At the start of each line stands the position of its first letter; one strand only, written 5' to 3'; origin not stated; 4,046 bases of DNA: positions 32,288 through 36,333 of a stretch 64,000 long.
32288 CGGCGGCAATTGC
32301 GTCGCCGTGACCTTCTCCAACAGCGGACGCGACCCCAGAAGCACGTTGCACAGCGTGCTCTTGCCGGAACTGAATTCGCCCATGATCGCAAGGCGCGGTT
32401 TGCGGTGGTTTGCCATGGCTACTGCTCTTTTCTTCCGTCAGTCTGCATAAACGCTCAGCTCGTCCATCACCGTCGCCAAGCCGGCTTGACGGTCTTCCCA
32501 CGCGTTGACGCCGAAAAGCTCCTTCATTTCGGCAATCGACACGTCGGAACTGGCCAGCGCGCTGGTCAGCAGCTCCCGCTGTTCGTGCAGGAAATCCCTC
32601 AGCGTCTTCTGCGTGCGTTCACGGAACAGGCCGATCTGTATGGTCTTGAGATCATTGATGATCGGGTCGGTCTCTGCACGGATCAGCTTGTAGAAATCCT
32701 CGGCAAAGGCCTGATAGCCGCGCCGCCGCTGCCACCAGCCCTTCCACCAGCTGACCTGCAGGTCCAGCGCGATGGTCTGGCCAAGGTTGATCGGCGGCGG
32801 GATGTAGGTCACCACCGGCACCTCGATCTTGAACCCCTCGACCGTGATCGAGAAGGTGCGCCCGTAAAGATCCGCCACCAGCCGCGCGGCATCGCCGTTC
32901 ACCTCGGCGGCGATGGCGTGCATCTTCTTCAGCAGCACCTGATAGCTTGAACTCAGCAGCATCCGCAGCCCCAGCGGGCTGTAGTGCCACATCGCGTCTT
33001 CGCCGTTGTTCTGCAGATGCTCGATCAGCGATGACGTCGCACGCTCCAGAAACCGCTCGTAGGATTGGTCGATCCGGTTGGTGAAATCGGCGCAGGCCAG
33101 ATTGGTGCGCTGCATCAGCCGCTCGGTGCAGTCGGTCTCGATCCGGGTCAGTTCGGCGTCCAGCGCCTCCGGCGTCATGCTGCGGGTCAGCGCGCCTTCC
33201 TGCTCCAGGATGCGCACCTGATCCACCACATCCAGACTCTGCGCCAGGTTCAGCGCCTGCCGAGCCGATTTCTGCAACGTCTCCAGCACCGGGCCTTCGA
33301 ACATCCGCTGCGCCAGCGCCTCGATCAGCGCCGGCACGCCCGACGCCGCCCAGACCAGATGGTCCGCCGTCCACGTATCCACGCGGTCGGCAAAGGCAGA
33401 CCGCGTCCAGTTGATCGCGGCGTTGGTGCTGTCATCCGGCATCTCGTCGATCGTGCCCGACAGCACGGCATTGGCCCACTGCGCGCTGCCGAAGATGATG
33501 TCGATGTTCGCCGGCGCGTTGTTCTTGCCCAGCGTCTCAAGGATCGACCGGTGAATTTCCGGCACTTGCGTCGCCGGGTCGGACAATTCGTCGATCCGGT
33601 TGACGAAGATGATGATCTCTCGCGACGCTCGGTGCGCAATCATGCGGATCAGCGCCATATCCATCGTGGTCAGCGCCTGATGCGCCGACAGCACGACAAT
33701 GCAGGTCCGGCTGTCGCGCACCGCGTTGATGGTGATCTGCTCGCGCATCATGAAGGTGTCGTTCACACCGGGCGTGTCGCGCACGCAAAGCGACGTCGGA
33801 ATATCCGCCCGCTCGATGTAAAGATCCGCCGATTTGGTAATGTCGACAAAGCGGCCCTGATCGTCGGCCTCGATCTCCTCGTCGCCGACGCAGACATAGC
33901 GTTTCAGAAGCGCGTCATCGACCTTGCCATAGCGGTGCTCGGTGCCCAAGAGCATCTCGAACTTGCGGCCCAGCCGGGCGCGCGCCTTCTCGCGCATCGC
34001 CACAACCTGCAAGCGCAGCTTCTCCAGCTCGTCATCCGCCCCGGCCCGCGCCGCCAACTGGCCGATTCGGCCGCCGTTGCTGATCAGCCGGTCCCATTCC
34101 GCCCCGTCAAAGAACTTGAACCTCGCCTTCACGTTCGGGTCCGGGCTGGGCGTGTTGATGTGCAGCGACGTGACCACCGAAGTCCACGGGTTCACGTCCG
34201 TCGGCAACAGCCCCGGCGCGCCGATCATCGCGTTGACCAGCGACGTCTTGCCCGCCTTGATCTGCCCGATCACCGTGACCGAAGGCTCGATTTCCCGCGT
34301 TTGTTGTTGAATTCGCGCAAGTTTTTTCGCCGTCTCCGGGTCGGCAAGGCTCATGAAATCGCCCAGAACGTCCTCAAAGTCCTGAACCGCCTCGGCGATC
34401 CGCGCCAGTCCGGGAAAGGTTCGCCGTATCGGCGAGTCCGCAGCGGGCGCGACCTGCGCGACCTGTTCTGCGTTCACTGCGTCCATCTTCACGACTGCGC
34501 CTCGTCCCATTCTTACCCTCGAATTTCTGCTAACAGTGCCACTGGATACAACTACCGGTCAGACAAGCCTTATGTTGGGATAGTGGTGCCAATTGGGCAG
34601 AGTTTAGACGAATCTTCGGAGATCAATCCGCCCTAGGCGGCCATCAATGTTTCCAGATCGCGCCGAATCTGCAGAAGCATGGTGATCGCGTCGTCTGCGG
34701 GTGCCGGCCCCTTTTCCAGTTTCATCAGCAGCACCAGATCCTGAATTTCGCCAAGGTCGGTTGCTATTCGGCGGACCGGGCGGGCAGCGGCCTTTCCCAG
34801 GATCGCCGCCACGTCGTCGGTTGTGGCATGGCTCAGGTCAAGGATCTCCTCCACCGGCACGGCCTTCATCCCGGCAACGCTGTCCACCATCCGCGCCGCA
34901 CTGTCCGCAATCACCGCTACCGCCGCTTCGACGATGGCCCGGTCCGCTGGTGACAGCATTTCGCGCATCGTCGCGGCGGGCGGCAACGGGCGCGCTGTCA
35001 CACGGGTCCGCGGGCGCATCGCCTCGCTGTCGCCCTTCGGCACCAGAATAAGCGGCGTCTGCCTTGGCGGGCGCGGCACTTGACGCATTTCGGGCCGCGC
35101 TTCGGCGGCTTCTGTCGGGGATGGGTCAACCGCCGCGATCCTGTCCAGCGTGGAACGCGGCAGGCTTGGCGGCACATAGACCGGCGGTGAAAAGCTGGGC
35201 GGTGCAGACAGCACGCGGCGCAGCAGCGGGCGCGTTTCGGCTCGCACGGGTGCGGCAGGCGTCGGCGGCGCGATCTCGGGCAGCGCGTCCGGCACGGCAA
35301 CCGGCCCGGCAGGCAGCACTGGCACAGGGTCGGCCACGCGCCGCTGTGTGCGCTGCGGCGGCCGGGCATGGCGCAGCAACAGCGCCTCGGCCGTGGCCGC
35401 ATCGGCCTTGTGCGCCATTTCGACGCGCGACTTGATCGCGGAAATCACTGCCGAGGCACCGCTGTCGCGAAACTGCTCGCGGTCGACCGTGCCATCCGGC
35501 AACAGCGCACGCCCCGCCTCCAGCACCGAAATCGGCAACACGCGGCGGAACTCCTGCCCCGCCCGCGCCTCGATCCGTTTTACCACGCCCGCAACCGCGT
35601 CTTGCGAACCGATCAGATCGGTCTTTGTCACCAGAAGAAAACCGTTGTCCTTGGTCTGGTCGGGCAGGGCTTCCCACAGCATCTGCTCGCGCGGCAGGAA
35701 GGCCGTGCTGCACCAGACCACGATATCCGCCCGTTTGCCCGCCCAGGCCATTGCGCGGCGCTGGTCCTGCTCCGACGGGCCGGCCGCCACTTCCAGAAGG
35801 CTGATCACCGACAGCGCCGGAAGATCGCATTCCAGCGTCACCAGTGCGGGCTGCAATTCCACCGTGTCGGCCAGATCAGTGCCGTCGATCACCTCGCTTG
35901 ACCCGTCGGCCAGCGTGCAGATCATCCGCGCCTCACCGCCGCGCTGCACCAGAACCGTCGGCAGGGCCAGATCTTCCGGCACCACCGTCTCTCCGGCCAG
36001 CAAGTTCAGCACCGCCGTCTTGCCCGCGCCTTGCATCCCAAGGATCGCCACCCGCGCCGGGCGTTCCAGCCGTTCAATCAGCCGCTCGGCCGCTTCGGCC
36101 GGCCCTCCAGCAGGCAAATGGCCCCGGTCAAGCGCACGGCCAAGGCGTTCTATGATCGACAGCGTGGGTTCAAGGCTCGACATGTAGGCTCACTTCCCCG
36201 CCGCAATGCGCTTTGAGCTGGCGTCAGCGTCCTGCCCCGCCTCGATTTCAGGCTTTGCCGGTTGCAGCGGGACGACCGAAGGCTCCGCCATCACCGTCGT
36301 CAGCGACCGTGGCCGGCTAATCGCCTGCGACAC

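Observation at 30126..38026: Seven-gene FHA / PP2C / triple dynamin-like GTPase / Roadblock-like operon without a kinase: candidate uncharacterised membrane-remodelling or defence module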

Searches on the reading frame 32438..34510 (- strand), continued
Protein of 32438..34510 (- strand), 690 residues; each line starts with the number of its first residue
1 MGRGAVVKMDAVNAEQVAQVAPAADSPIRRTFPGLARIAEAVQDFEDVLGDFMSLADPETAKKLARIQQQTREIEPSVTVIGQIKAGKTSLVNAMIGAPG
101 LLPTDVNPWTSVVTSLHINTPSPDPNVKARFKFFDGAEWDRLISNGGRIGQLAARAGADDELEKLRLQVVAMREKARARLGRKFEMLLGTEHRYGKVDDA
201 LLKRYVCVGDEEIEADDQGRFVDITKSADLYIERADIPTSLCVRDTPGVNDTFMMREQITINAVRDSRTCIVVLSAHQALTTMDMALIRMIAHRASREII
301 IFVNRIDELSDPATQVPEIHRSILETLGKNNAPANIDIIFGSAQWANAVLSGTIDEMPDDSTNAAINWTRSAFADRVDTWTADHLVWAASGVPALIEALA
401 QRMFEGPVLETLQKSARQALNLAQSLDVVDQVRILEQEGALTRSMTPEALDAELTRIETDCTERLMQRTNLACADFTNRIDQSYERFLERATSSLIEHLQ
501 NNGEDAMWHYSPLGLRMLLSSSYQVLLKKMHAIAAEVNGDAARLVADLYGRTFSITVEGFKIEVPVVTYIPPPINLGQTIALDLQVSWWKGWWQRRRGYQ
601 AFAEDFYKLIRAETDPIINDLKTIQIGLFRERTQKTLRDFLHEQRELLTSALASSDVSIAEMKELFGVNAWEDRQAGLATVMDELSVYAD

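Call 74: find_encoding_contigs(protein=P0042, flank=10000, max_places=1)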
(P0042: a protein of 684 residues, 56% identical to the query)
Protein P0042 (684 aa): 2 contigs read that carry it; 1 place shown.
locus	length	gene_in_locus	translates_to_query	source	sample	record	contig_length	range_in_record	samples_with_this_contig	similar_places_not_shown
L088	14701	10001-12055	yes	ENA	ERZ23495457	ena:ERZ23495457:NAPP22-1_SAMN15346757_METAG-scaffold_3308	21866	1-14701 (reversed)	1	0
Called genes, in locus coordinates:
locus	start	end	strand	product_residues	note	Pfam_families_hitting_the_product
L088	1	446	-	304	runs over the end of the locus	PF01063:Aminotran_4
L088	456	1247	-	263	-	PF07848:PaaX, PF08223:PaaX_C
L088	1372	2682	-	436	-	PF00501:AMP-binding, PF14535:AMP-binding_C_2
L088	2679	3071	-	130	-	PF03061:4HBT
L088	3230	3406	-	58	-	-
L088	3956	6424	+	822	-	PF00069:Pkinase, PF07714:PK_Tyr_Ser-Thr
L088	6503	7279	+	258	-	PF16697:Yop-YscD_cpl, PF00498:FHA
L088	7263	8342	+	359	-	PF13672:PP2C_2, PF07228:SpoIIE (faint)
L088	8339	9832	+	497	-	-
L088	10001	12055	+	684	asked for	PF00009:GTP_EFTU (faint), PF00350:Dynamin_N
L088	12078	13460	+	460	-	PF00350:Dynamin_N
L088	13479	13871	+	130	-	-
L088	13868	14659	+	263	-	-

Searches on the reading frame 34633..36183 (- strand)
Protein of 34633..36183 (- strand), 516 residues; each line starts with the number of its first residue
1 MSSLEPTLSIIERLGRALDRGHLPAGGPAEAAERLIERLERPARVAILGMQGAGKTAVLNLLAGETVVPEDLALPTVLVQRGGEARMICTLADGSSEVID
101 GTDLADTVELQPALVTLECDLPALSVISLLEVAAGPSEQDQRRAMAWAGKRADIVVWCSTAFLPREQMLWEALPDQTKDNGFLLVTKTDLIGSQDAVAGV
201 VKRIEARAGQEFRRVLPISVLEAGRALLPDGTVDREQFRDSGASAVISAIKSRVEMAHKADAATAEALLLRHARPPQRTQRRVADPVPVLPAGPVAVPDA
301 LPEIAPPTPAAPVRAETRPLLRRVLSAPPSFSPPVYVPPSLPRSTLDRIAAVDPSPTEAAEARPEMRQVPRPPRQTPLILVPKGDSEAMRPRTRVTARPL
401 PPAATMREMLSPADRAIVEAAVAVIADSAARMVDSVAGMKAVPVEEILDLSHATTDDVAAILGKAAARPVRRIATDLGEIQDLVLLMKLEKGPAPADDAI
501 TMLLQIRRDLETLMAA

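Call 3: search_protein_families(library=pfam, proteins=[window:34633-36183:-], max_evalue=0.1)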
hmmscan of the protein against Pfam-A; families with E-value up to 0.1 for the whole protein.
window:34633-36183:- (516 aa): 5 families
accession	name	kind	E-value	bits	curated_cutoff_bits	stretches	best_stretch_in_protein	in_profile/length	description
PF00350.29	Dynamin_N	-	0.0065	16.9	27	1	45-71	1-27/168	Dynamin family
PF00005.33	ABC_tran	-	0.0077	17.3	25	1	39-66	8-35/137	ABC transporter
PF00025.27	Arf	-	0.065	13.2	22.3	0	39-69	11-41/174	ADP-ribosylation factor family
PF06414.18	Zeta_toxin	-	0.09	12.6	22.3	0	36-66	11-40/199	Zeta toxin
PF02492.25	cobW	-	0.096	12.7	20.7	0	166-205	131-173/180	CobW/HypB/UreG, nucleotide-binding domain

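Call 4: search_protein_families(library=padloc, proteins=[window:34633-36183:-], max_evalue=0.1)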
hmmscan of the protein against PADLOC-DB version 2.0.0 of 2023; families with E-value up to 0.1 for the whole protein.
window:34633-36183:- (516 aa): 0 families

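Call 5: search_protein_families(library=ncbifam, proteins=[window:34633-36183:-], max_evalue=0.1)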
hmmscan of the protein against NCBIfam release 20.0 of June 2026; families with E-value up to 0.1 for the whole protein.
window:34633-36183:- (516 aa): 14 families
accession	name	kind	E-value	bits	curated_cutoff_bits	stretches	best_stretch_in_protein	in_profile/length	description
NF000908.1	PRK00089.1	equivalog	0.00029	20.2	237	1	149-222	80-152/291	GTPase Era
NF008039.0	PRK10771.1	equivalog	0.0045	16.4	298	1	39-65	22-48/234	thiamine ABC transporter ATP-binding protein ThiQ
TIGR01277.1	thiQ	equivalog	0.0085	15.7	245.05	1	40-65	22-47/213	thiamine ABC transporter ATP-binding protein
NF010068.0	PRK13548.1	equivalog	0.048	12.7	261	1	44-66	33-55/261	heme ABC transporter ATP-binding protein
NF000355.4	ribo_prot_ABC_F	equivalog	0.05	12.4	380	1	43-66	29-52/499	ribosomal protection-like ABC-F family protein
TIGR02142.1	modC_ABC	equivalog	0.06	12.6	285.05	0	42-66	23-47/353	molybdenum ABC transporter ATP-binding protein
NF006015.0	PRK08154.1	subfamily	0.065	12.4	204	0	37-68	131-162/314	anaerobic benzoate catabolism transcriptional regulator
NF002828.0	PRK03003.1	equivalog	0.066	11.8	631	0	36-71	207-243/477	ribosome biogenesis GTPase Der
NF037942.1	ac_ACP_DH_MbtN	equivalog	0.072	11.8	700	0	378-453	176-253/376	mycobactin biosynthesis acyl-ACP dehydrogenase MbtN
NF008379.0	PRK11174.1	equivalog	0.075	11.7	684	0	36-64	370-398/588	heme ABC transporter permease/ATP-binding protein CydD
NF050039.1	sacti_exp_GggC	equivalog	0.086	12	750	0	39-66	339-366/511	streptosactin export ABC transporter GggC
NF000168.2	ABCF_Msr_all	exception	0.088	11.4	680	0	43-68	32-57/487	Msr family ABC-F type ribosomal protection protein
TIGR00231.1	small_GTP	domain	0.098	12.4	42.5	0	42-70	3-31/164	GTP-binding protein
TIGR01166.1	cbiO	subfamily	0.098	12.1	211.8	0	39-65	15-41/190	cobalt ABC transporter, ATP-binding protein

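Call 34: search_solved_structures(query=window:34633-36183:-, max_evalue=1)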
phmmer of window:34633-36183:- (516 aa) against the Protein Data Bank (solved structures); distinct sequences matched with E-value up to 1: 3.
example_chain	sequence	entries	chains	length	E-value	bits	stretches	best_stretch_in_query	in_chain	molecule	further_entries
3ozx_A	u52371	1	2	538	0.67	11.9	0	45-67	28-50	RNase L inhibitor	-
7am2_BU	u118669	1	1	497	0.79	11.7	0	23-64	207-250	GTPase Der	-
6tmf_d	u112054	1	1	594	0.81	11.7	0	45-67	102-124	ATPase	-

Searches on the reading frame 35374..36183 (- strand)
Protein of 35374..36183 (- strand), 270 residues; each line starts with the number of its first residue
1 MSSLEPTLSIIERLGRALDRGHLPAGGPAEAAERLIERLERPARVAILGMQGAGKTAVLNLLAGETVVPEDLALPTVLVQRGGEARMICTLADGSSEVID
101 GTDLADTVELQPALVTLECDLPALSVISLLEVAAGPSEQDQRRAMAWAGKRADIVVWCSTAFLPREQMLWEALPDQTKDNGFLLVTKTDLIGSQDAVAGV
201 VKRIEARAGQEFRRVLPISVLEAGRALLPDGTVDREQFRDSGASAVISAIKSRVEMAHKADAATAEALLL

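Call 39: search_solved_structures(query=A6, max_evalue=1, show_alignments=1)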
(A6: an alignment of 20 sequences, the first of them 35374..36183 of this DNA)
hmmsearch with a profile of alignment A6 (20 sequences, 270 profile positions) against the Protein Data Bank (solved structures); distinct sequences matched with E-value up to 1: 163 (the best 60 are shown).
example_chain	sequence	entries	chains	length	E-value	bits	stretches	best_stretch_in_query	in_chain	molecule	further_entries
5owv_C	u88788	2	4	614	6.4e-09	38.5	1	26-227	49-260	GTP-binding protein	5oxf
7am2_BU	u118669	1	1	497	2.7e-06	29.9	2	41-70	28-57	GTPase Der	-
7aoi_XL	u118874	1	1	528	6.6e-06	28.6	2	40-63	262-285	GTP-binding protein, putative,mt-EngA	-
6yxx_EA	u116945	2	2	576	8.3e-06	28.3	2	40-63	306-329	mt-EngA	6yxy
5dn8_A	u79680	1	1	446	0.0001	24.7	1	41-66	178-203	GTPase Der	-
4dcs_A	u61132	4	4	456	0.0003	23.2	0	40-71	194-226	GTP-BINDING PROTEIN ENGA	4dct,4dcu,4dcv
2j68_A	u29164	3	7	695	0.00036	22.9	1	42-109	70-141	BACTERIAL DYNAMIN-LIKE PROTEIN | DYNAMIN FAMILY PROTEIN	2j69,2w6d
2hjg_A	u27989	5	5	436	0.00054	22.3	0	40-71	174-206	GTP-binding protein engA | GTPase Der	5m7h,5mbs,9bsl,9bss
9bs0_W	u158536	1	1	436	0.00066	22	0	40-71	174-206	GTPase Der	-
8fkp_NB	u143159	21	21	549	0.00069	22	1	38-126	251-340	Guanine nucleotide-binding protein-like 3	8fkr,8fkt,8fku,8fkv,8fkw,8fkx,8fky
9nlh_H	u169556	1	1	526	0.0011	21.3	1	42-64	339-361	YheS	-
9vvi_W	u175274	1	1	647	0.0019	20.5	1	42-64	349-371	Probable ATP-binding protein YheS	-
3j8g_X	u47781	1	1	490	0.0025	20.1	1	41-66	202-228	GTPase Der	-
8csp_a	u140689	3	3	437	0.0027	20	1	40-79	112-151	GTPase Era, mitochondrial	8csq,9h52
8yld_v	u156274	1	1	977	0.0033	19.7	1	41-64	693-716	Elongation factor 3A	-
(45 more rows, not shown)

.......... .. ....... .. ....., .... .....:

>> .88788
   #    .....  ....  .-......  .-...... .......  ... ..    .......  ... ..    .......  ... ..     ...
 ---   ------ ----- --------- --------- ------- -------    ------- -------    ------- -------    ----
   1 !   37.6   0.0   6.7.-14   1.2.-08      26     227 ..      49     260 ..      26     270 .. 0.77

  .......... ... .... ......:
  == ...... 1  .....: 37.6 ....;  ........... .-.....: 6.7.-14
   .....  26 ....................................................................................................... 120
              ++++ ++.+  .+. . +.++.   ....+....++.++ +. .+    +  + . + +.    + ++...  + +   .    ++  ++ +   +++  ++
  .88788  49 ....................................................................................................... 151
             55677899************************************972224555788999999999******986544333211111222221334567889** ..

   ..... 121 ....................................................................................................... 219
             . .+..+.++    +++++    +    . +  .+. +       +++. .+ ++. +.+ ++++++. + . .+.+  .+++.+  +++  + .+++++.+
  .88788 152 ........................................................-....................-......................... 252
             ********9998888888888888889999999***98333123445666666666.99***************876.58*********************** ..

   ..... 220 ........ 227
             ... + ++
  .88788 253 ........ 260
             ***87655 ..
